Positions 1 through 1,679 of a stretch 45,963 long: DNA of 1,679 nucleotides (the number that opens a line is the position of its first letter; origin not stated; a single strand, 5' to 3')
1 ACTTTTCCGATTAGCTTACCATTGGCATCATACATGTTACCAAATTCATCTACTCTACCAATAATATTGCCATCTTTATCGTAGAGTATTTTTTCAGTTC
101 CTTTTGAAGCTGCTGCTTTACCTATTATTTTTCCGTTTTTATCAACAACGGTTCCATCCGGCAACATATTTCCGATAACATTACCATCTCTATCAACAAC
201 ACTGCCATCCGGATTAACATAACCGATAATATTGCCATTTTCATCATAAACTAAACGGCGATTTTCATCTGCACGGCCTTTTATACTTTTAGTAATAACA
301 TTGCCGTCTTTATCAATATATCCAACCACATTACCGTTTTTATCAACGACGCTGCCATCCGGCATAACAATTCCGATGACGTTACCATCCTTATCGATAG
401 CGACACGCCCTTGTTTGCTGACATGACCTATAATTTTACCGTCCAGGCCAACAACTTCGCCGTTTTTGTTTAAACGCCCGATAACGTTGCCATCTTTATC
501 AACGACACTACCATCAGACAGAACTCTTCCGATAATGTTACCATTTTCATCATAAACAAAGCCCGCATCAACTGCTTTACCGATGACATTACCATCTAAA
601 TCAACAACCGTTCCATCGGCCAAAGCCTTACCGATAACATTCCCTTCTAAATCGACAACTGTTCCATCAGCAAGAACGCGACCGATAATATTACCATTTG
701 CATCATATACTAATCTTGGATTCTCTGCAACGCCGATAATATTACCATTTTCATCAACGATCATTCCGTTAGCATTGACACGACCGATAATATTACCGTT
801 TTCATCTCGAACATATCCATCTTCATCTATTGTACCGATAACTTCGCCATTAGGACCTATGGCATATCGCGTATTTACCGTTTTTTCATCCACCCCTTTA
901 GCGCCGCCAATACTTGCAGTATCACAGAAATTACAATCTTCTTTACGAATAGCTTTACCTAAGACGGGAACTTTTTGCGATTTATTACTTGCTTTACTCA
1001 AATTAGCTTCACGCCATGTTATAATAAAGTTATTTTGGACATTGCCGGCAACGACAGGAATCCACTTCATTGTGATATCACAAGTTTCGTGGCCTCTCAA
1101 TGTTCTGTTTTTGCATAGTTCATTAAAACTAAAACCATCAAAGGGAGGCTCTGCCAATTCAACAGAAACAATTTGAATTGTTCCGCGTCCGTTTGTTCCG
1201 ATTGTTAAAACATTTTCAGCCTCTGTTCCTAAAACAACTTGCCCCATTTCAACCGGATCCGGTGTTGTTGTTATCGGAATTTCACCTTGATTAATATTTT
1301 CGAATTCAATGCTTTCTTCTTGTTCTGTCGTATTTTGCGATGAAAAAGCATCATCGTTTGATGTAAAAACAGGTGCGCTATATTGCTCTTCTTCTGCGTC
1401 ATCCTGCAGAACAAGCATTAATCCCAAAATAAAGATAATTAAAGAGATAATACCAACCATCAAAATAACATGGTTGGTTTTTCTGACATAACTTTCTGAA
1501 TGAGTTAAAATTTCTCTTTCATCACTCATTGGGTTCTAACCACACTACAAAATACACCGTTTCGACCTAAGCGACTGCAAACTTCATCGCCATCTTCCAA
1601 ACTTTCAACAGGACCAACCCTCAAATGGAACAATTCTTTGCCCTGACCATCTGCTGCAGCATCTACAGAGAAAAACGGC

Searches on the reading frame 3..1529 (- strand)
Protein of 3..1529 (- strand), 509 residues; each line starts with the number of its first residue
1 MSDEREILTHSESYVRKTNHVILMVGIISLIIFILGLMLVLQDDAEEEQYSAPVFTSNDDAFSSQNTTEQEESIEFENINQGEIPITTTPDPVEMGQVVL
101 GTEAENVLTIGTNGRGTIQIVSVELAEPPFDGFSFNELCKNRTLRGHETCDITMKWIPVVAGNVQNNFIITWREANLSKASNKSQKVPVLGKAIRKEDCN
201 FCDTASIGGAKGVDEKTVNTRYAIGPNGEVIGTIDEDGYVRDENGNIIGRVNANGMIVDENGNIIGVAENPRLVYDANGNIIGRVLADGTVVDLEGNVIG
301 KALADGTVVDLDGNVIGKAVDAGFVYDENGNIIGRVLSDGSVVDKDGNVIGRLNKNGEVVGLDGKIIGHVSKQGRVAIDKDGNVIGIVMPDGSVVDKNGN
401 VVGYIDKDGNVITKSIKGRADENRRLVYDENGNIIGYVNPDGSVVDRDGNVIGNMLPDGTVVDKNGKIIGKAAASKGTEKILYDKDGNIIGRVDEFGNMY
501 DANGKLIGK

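Call 12: search_protein_families(library=ncbifam, proteins=[window:3-1529:-], max_evalue=0.01)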
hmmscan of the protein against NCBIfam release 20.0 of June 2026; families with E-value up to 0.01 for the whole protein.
window:3-1529:- (509 aa): 3 families
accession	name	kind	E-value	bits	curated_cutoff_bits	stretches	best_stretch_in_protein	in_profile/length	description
TIGR01643.1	YD_repeat_2x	repeat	1.3e-18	66.6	15.8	0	483-509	1-31/42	YD repeat-containing protein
NF012200.0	choice_anch_D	domain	8.9e-05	23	45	1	86-170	17-101/108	choice-of-anchor D domain-containing protein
NF038353.1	FxLYD_dom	domain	0.0055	16.6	23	0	274-289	27-42/71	FxLYD domain-containing protein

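Call 13: search_protein_families(library=pfam, proteins=[window:3-1529:-], max_evalue=10)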
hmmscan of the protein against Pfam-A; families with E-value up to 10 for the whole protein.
window:3-1529:- (509 aa): 19 families
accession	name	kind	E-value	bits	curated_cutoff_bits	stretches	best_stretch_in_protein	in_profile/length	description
PF21785.3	Bflower_2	-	1.4e-30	105.8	38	4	228-302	25-96/112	5-fold beta-flower protein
PF12396.14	DUF3659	-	5.7e-24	84.2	24.8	10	390-440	10-57/61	Protein of unknown function (DUF3659)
PF21784.3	Bflower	-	7.9e-19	68.6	25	5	427-495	3-65/116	4-fold beta flower protein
PF05593.20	RHS_repeat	-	5.6e-13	49.4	22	5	396-443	2-37/38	RHS Repeat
PF15780.11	ASH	-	2.3e-05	24.9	27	1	93-167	14-85/98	Abnormal spindle-like microcephaly-assoc'd, ASPM-SPD-2-Hydin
PF20606.3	DUF6799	-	3.2e-05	24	26.8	4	336-366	35-63/63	Domain of unknown function (DUF6799)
PF07661.19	MORN_2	-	3.6e-05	23.9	29.6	0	426-436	6-16/22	MORN repeat variant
PF08450.18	SGL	-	0.00039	20.5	26.3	2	455-493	184-220/246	SMP-30/Gluconolactonase/LRE-like region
PF04519.19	Bactofilin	-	0.0015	19.2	27.9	3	342-412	2-69/98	Polymer-forming cytoskeletal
PF18342.7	LytB_SH3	-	0.0057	17.1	25.8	1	325-352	14-43/67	Endo-beta-N-acetylglucosaminidase LytB SH3 domain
PF05935.17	Arylsulfotrans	-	0.02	14.4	24.2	2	222-360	31-138/374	Arylsulfotransferase (ASST)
PF02786.22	CPSase_L_D2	-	0.022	14.7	19.8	1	411-490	84-161/211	Carbamoyl-phosphate synthase L chain, ATP binding domain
PF12645.13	HTH_16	-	0.12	13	22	0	425-441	32-48/65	Helix-turn-helix domain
PF23623.1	GBD_IRG7_N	-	0.14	12.8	27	0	454-481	35-62/95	IRG7 N-terminal galactose binding domain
PF18506.7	RelB-like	-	1.1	9.5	27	0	256-268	6-18/62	RelB Antitoxin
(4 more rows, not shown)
